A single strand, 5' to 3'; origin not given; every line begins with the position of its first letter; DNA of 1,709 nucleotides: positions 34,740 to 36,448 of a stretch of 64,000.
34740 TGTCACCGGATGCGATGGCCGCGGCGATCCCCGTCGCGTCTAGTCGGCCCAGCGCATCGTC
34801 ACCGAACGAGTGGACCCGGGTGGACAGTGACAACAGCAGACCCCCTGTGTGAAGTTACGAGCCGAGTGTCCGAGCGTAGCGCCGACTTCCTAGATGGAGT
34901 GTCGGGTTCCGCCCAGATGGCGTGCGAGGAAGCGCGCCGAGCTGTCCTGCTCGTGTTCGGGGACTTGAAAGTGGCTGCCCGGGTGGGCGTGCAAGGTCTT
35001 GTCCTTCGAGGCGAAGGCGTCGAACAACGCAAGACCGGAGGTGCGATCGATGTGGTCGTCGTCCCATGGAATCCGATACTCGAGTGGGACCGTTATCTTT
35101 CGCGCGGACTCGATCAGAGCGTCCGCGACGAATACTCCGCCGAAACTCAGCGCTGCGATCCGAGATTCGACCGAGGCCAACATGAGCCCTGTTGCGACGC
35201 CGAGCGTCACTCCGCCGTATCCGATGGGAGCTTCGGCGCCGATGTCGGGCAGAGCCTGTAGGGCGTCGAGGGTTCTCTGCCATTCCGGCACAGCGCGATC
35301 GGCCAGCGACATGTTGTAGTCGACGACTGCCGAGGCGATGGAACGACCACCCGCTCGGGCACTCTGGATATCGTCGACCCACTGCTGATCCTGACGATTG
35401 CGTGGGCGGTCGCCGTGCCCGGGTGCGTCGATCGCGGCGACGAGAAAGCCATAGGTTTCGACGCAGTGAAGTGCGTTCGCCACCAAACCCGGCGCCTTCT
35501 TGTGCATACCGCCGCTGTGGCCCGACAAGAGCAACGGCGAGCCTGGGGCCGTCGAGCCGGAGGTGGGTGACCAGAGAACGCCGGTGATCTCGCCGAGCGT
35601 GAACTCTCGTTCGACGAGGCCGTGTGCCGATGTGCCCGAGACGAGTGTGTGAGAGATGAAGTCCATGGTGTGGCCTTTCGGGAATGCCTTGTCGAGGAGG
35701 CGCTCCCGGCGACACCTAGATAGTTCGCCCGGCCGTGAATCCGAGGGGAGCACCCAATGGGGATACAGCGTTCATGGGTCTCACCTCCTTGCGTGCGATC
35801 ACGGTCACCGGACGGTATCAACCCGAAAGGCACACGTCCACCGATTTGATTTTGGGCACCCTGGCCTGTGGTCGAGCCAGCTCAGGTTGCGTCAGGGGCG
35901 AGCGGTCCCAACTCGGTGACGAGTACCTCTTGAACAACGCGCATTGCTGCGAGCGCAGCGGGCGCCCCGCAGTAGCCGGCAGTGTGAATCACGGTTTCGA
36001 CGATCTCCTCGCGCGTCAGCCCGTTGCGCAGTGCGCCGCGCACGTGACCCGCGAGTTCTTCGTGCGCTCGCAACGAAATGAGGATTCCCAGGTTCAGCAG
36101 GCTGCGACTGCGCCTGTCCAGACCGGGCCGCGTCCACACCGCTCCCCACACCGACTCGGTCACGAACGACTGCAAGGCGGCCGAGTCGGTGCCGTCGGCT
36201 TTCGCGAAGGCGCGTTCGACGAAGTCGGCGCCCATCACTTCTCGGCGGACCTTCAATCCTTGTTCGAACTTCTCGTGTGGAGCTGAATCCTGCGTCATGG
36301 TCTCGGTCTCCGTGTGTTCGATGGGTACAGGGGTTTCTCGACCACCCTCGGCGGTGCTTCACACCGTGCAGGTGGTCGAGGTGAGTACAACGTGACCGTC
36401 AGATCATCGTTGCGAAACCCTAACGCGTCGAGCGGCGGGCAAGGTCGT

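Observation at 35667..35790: Unannotated leader peptide + mutually exclusive hairpins: a ribosome-sensing translational attenuator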

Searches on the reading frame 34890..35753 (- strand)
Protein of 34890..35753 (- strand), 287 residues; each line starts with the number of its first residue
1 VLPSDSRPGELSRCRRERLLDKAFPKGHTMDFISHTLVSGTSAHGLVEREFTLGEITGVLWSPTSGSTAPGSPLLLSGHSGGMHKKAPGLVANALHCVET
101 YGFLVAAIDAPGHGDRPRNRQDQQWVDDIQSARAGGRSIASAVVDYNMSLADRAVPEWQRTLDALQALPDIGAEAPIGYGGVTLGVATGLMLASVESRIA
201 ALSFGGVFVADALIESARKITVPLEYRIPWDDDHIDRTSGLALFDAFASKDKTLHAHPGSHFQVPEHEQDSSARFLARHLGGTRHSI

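Call 9: search_protein_families(library=pfam, proteins=[window:34890-35753:-], max_evalue=0.01)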
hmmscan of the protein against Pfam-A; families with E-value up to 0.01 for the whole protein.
window:34890-35753:- (287 aa): 1 family
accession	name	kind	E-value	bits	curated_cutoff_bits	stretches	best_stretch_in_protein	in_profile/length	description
PF12146.15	Hydrolase_4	-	0.003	17.3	27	0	99-129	28-62/239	Serine aminopeptidase, S33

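Call 10: find_homologous_proteins(query=window:34890-35753:-)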
Query window:34890-35753:- (287 aa): 3352 proteins with E <= 0.001 among 8000 candidates; the best 120 are listed.
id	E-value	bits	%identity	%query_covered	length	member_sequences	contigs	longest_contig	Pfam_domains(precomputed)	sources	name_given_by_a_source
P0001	8.0e-168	575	100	90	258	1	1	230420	-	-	-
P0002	1.6e-119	417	75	85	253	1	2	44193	-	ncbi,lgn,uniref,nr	ncbi:alpha/beta hydrolase [Rhodococcus maanshanensis]|uniref:Dienelactone hydrolase n=1 Tax=Rhodococ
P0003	3.5e-119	416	76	87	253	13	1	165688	-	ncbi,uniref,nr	ncbi:alpha/beta hydrolase [Rhodococcus sp. T2V]|uniref:alpha/beta hydrolase n=1 Tax=Rhodococcus sp. 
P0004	4.4e-119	415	76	85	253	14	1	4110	-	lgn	-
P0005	6.4e-119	415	77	85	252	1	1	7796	-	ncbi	ncbi:MAG: alpha/beta hydrolase [Rhodococcus sp. (in: high G+C Gram-positive bacteria)]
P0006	7.8e-119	415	75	86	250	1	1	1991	-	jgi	jgi:pimeloyl-ACP methyl ester carboxylesterase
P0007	7.9e-119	415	75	85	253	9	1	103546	-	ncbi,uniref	ncbi:alpha/beta hydrolase [Rhodococcus jostii]|uniref:alpha/beta hydrolase n=1 Tax=Rhodococcus josti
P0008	9.1e-119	414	77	85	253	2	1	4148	-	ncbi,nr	ncbi:hypothetical protein AXA44_47345 [Rhodococcus sp. SC4]|nr:hypothetical protein AXA44_47345 [Rho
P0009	1.2e-118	414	76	85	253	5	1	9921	-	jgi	jgi:dienelactone hydrolase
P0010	1.6e-118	414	74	85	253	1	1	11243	-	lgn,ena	-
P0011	4.2e-118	412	73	88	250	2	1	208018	-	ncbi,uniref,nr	ncbi:dienelactone hydrolase family protein [Prescottella subtropica]|uniref:dienelactone hydrolase f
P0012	5.1e-118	412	75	85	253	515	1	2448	-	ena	-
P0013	1.8e-117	410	75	85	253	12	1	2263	-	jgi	jgi:hypothetical protein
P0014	2.6e-117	410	75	86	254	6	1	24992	-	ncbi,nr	ncbi:MAG TPA: alpha/beta hydrolase [Mycobacterium sp.]|nr:alpha/beta hydrolase [Mycobacterium sp.]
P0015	2.6e-117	410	75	85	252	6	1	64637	-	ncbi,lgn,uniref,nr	ncbi:alpha/beta hydrolase [Rhodococcus opacus]|uniref:alpha/beta hydrolase n=1 Tax=Rhodococcus opacu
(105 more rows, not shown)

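Call 13: find_related_loci(query=A1, collection=genome_contigs, flank=3000)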
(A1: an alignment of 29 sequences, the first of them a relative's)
Query A1 (258 aa) in genome_contigs; peptide patterns used: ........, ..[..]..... (x = any residue, [..] = any of these).
599 stretches matched a pattern (row limit reached: there are more); 515 encode a relative of the query (tblastn E <= 1e-3); the best 80 are kept; 80 distinct loci.
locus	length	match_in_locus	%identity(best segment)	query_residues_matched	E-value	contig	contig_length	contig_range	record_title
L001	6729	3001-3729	78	8-252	8e-128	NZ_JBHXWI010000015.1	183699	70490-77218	Rhodococcus sp. NPDC127593 NPDC127593_391_E10.ctg-0015, whole genome shotgun sequence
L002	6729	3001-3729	78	8-252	1e-127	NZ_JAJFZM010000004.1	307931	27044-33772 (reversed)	Nocardia australiensis strain DSM 111727 ctg.s1.000005F.arrow, whole genome shotgun sequence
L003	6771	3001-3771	75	1-252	5e-127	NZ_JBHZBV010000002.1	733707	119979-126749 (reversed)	Rhodococcus sp. NPDC059179 NPDC059179_T44_G3.ctg-0002, whole genome shotgun sequence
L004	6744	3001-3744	76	8-257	3e-126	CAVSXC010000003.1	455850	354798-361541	MAG: uncultured Actinomycetota bacterium isolate MFD09212.bin.2.151 genome assembly, contig: contig_13898, whole genome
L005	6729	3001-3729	76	8-252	2e-124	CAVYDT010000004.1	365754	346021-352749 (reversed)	MAG: uncultured Actinomycetota bacterium isolate MFD01138.bin.1.5 genome assembly, contig: contig_16740, whole genome sh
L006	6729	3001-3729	76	8-252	2e-124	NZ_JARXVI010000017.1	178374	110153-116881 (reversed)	Rhodococcus opacus strain 1CP Ga0498881_17, whole genome shotgun sequence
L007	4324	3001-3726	77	8-251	5e-124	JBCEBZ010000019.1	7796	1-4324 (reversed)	MAG: Rhodococcus sp. (in: high G+C Gram-positive bacteria) isolate dbin006__SEP_COME_DAS NODE_10616_length_7796_cov_8.24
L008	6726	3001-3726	75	8-251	1e-121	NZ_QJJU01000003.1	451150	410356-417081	Mycolicibacterium moriokaense strain GAS496 Ga0206403_103, whole genome shotgun sequence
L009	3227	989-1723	74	8-254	4e-125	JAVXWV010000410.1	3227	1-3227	MAG: Mycobacterium sp. isolate BP_302 scaffold_227818, whole genome shotgun sequence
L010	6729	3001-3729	75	8-252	3e-121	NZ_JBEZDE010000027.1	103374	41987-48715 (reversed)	Nocardia sp. NPDC049190 NPDC049190_81_G10.ctg-0027, whole genome shotgun sequence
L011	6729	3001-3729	74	8-252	2e-120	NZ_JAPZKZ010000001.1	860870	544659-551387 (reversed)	Mycobacterium sp. RTGN6 contig00001, whole genome shotgun sequence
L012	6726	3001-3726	75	8-251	6e-120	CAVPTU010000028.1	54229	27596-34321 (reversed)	MAG: uncultured Alphaproteobacteria bacterium isolate MFD09286.bin.2.171 genome assembly, contig: contig_26266, whole ge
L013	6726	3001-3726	74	8-252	3e-118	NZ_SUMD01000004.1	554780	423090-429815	Rhodococcus oryzae strain NEAU-CX67 Scaffold4, whole genome shotgun sequence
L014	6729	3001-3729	73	8-252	5e-117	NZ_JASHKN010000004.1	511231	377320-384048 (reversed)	Rhodococcus sp. IEGM 1409 NODE_4_length_511231_cov_361.122351, whole genome shotgun sequence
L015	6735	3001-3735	72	8-254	1e-116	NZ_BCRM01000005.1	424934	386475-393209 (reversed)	Rhodococcus erythropolis NBRC 15567, whole genome shotgun sequence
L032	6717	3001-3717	66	12-252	5e-106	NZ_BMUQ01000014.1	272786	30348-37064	Streptomyces mirabilis strain JCM 4551 sequence14, whole genome shotgun sequence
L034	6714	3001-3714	67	12-251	4e-105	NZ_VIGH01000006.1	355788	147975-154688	Rhodococcus spelaei strain C9-5 contig6, whole genome shotgun sequence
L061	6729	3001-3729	55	8-252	7e-89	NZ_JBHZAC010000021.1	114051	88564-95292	Nocardia sp. NPDC059240 NPDC059240_T44_E8.ctg-0021, whole genome shotgun sequence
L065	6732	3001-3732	57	7-252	3e-87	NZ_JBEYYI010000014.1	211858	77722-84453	Nocardia sp. NPDC046763 NPDC046763_31_B8.ctg-0014, whole genome shotgun sequence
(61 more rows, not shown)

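Call 23: search_solved_structures(query=A1, max_evalue=1)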
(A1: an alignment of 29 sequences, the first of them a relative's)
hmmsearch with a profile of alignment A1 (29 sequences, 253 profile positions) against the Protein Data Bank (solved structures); distinct sequences matched with E-value up to 1: 3.
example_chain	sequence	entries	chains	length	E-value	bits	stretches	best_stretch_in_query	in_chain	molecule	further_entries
4ao6_A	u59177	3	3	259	1.6e-27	99.7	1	12-233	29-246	ESTERASE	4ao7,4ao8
9pjb_A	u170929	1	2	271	0.39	13.2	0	22-93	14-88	MHETase MHT043-5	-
6kz4_E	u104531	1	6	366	0.5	12.9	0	134-164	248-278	Intermembrane transport protein YebT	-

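Call 24: search_protein_families(library=ncbifam, proteins=[P0001], max_evalue=0.1)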
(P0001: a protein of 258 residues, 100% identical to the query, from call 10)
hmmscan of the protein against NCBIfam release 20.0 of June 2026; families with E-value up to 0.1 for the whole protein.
P0001 (258 aa): 0 families

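Call 39: search_solved_structures(query=P0001, max_evalue=0.01, show_alignments=1)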
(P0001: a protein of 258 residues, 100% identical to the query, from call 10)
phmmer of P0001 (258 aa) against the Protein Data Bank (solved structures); distinct sequences matched with E-value up to 0.01: 1.
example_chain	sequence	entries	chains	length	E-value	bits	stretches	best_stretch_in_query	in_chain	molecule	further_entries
4ao6_A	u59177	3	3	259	1.3e-23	87.2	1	26-240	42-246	ESTERASE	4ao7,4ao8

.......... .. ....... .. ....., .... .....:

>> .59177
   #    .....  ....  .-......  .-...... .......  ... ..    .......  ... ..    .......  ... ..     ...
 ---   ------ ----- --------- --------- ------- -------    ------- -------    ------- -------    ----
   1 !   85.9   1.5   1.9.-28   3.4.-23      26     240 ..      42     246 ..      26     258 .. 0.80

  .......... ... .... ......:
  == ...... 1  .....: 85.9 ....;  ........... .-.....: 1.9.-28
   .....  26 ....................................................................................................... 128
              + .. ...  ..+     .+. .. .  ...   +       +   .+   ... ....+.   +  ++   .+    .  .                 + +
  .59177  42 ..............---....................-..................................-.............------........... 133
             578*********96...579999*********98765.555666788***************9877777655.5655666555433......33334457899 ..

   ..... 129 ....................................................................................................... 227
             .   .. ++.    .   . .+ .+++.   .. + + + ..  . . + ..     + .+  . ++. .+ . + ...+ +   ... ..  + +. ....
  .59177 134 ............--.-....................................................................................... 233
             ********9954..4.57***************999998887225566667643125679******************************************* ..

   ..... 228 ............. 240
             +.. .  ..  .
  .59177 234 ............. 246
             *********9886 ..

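Call 107: search_protein_families(library=ncbifam, proteins=[L032:4273-6717:+, L034:3802-5976:-, L061:3863-5437:+, L065:3930-5492:+], max_evalue=1e-10)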
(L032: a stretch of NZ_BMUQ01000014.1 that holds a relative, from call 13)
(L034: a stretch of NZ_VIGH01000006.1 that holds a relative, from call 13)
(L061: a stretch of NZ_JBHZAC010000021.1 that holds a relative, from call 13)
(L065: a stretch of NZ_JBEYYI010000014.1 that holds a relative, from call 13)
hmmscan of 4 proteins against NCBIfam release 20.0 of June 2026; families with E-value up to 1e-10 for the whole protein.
L032:4273-6717:+ (815 aa): 19 families
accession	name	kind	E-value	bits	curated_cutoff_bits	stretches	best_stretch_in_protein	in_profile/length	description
NF041857.1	RIF_Ptrans_rph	equivalog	0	1545.8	999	1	4-815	1-815/864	rifamycin-inactivating phosphotransferase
NF000283.1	RPH_KJ151292.1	equivalog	0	1380.4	1700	1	1-815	1-815/865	rifamycin-inactivating phosphotransferase Rph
NF004877.0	PRK06241.1-2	subfamily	0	1379.4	866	1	3-815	2-819/869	phosphoenolpyruvate synthase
NF004879.0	PRK06241.1-4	equivalog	0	1258.5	976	1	4-815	3-819/868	phosphoenolpyruvate synthase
NF004878.0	PRK06241.1-3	subfamily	1.4e-263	877.1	945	2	3-408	2-416/891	phosphoenolpyruvate synthase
NF004880.0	PRK06241.2-1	equivalog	5e-220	732.6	972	2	260-815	227-788/837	phosphoenolpyruvate synthase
NF005057.0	PRK06464.1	equivalog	2e-104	350.3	598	1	2-316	3-338/798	phosphoenolpyruvate synthase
NF004881.0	PRK06241.2-2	equivalog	2.3e-103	347.1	883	2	10-316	9-313/898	phosphoenolpyruvate synthase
TIGR01418.1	PEP_synth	equivalog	4.9e-101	339.3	739.75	1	6-316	2-332/784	pyruvate, water dikinase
NF052632.1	undecylprod_RedH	equivalog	7.3e-97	325.3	1350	2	6-332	3-309/880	undecylprodigiosin ligase RedH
NF052631.1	prodigiosin_PigC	equivalog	1e-93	314.8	1300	2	6-351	2-345/883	prodigiosin ligase PigC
NF004883.0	PRK06241.2-4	equivalog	6.8e-72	242.9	1063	2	17-324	29-338/928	phosphoenolpyruvate synthase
NF004882.0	PRK06241.2-3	equivalog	6.2e-42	143.7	850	2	14-224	6-209/827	phosphoenolpyruvate synthase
NF004531.0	PRK05878.1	equivalog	9.7e-14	50.8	456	0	151-228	170-251/534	pyruvate, phosphate dikinase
TIGR01828.1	pyru_phos_dikin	equivalog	2e-12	46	843.45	0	150-229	206-289/865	pyruvate, phosphate dikinase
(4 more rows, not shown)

L034:3802-5976:- (724 aa): 4 families
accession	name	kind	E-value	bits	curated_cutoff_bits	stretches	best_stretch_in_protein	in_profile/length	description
NF041254.1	motor_HelR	exception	0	1231.9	750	1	9-716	1-706/706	RNA polymerase recycling motor ATPase HelR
NF041258.1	motor_HelR_2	exception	1.3e-126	423.6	1100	1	42-717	12-703/713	RNA polymerase recycling motor ATPase HelR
NF041465.1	HelD_MYCSM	equivalog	1.4e-113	380.4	1051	1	58-717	41-708/719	RNA polymerase recycling motor HelD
NF041464.1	HelD_BACSU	equivalog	9.9e-26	89.9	419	1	96-279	113-299/779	RNA polymerase recycling motor HelD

L061:3863-5437:+ (524 aa): 36 families (the best 25 are shown)
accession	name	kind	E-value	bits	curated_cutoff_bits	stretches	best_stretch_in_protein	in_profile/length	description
NF005303.0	PRK06834.1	subfamily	3.4e-104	349.1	625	1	7-514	3-486/488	hypothetical protein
NF006092.0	PRK08244.1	equivalog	3.4e-103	346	644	1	7-511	2-491/494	monooxygenase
NF033145.1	rif_monoox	equivalog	1.5e-97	327.4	800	1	8-513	1-472/472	rifampin monooxygenase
NF000343.1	rif_mono_Iri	exception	1.7e-62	212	950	1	9-515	3-476/479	rifampin monooxygenase Iri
NF004829.0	PRK06183.1-3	subfamily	1.5e-61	208.7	390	2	272-505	267-511/520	bifunctional 3-(3-hydroxy-phenyl)propionate/3-hydroxycinnamic acid hydroxylase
NF004832.0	PRK06184.1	subfamily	1.6e-59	202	476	1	7-354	6-345/506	hypothetical protein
NF004780.0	PRK06126.1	subfamily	1.6e-56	191.7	445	2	96-359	117-371/552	hypothetical protein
NF006002.0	PRK08132.1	subfamily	7.8e-52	176.4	416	2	257-426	266-444/552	FAD-dependent oxidoreductase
NF004831.0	PRK06183.1-5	equivalog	4.5e-51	173.9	546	2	253-364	242-354/568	bifunctional 3-(3-hydroxy-phenyl)propionate/3-hydroxycinnamic acid hydroxylase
NF046069.1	AkvoneHdxseRdmE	equivalog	4.5e-46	157.7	700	1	10-507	1-517/521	aklavinone 12-hydroxylase RdmE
NF046068.1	AkvoneHdxseDnrF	equivalog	4e-45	154.5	650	1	10-360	1-356/439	aklavinone 12-hydroxylase DnrF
NF004828.0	PRK06183.1-2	equivalog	3.4e-37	128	853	1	5-349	10-340/568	bifunctional 3-(3-hydroxy-phenyl)propionate/3-hydroxycinnamic acid hydroxylase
NF004827.0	PRK06183.1-1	equivalog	1.2e-36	126.3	966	2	260-347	252-343/554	bifunctional 3-(3-hydroxy-phenyl)propionate/3-hydroxycinnamic acid hydroxylase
NF045577.1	FAD_mono_MbnF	equivalog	2e-36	125.7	800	1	8-360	5-362/531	methanobactin biosynthesis FAD monooxygenase MbnF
NF004830.0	PRK06183.1-4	equivalog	4.4e-34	117.8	1135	2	4-182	15-198/617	bifunctional 3-(3-hydroxy-phenyl)propionate/3-hydroxycinnamic acid hydroxylase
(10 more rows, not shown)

L065:3930-5492:+ (520 aa): 36 families (the best 25 are shown)
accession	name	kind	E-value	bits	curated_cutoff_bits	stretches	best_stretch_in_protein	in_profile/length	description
NF005303.0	PRK06834.1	subfamily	8.6e-102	341.2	625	1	4-507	2-486/488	hypothetical protein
NF033145.1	rif_monoox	equivalog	7.6e-96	321.8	800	1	7-506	2-472/472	rifampin monooxygenase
NF006092.0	PRK08244.1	equivalog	4e-95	319.3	644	1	5-505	2-492/494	monooxygenase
NF000343.1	rif_mono_Iri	exception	2.7e-60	204.7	950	1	6-508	2-476/479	rifampin monooxygenase Iri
NF004832.0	PRK06184.1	subfamily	9.9e-58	196.1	476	1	3-355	4-348/506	hypothetical protein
NF006002.0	PRK08132.1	subfamily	1.1e-53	182.5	416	2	243-377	254-388/552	FAD-dependent oxidoreductase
NF004780.0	PRK06126.1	subfamily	1.7e-53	181.8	445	1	101-359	123-373/552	hypothetical protein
NF004829.0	PRK06183.1-3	subfamily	2e-52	178.6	390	2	273-489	270-502/520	bifunctional 3-(3-hydroxy-phenyl)propionate/3-hydroxycinnamic acid hydroxylase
NF004831.0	PRK06183.1-5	equivalog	1.4e-49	169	546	2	258-355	245-345/568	bifunctional 3-(3-hydroxy-phenyl)propionate/3-hydroxycinnamic acid hydroxylase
NF004828.0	PRK06183.1-2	equivalog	5e-41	140.7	853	1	4-357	11-348/568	bifunctional 3-(3-hydroxy-phenyl)propionate/3-hydroxycinnamic acid hydroxylase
NF046068.1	AkvoneHdxseDnrF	equivalog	3e-38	131.9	650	1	8-363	1-360/439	aklavinone 12-hydroxylase DnrF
NF046069.1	AkvoneHdxseRdmE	equivalog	3.2e-38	131.8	700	1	8-487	1-506/521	aklavinone 12-hydroxylase RdmE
NF004830.0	PRK06183.1-4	equivalog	2.3e-36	125.4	1135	2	271-357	271-357/617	bifunctional 3-(3-hydroxy-phenyl)propionate/3-hydroxycinnamic acid hydroxylase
NF004827.0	PRK06183.1-1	equivalog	2.6e-35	121.9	966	1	5-355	15-352/554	bifunctional 3-(3-hydroxy-phenyl)propionate/3-hydroxycinnamic acid hydroxylase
NF005531.0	PRK07190.1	equivalog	1.5e-30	106.3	530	2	1-182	1-182/487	FAD-binding protein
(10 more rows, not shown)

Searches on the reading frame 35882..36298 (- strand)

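Call 9: search_protein_families(library=pfam, proteins=[window:35882-36298:-], max_evalue=0.01)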
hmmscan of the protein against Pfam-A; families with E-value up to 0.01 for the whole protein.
window:35882-36298:- (138 aa): 1 family
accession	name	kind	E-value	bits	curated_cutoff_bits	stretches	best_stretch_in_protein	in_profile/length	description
PF02627.25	CMD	-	9.5e-21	74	23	1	42-124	3-84/84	Carboxymuconolactone decarboxylase family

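Call 24: search_protein_families(library=ncbifam, proteins=[window:35882-36298:-], max_evalue=0.1)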
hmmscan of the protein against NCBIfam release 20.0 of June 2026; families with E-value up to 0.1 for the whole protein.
window:35882-36298:- (138 aa): 3 families
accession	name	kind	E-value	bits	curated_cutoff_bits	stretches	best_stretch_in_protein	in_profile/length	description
NF051488.1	bifunc_PcaDC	exception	6.1e-42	144.1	390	1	7-126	255-373/375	bifunctional 3-oxoadipate enol-lactonase/4-carboxymuconolactone decarboxylase PcaDC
TIGR02425.1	decarb_PcaC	equivalog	1.4e-37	128.5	155.7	1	8-127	2-120/123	4-carboxymuconolactone decarboxylase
NF051487.1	bifunc_PcaCD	exception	7.1e-29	101.1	430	1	9-128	4-126/413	bifunctional 4-carboxymuconolactone decarboxylase/3-oxoadipate enol-lactonase PcaCD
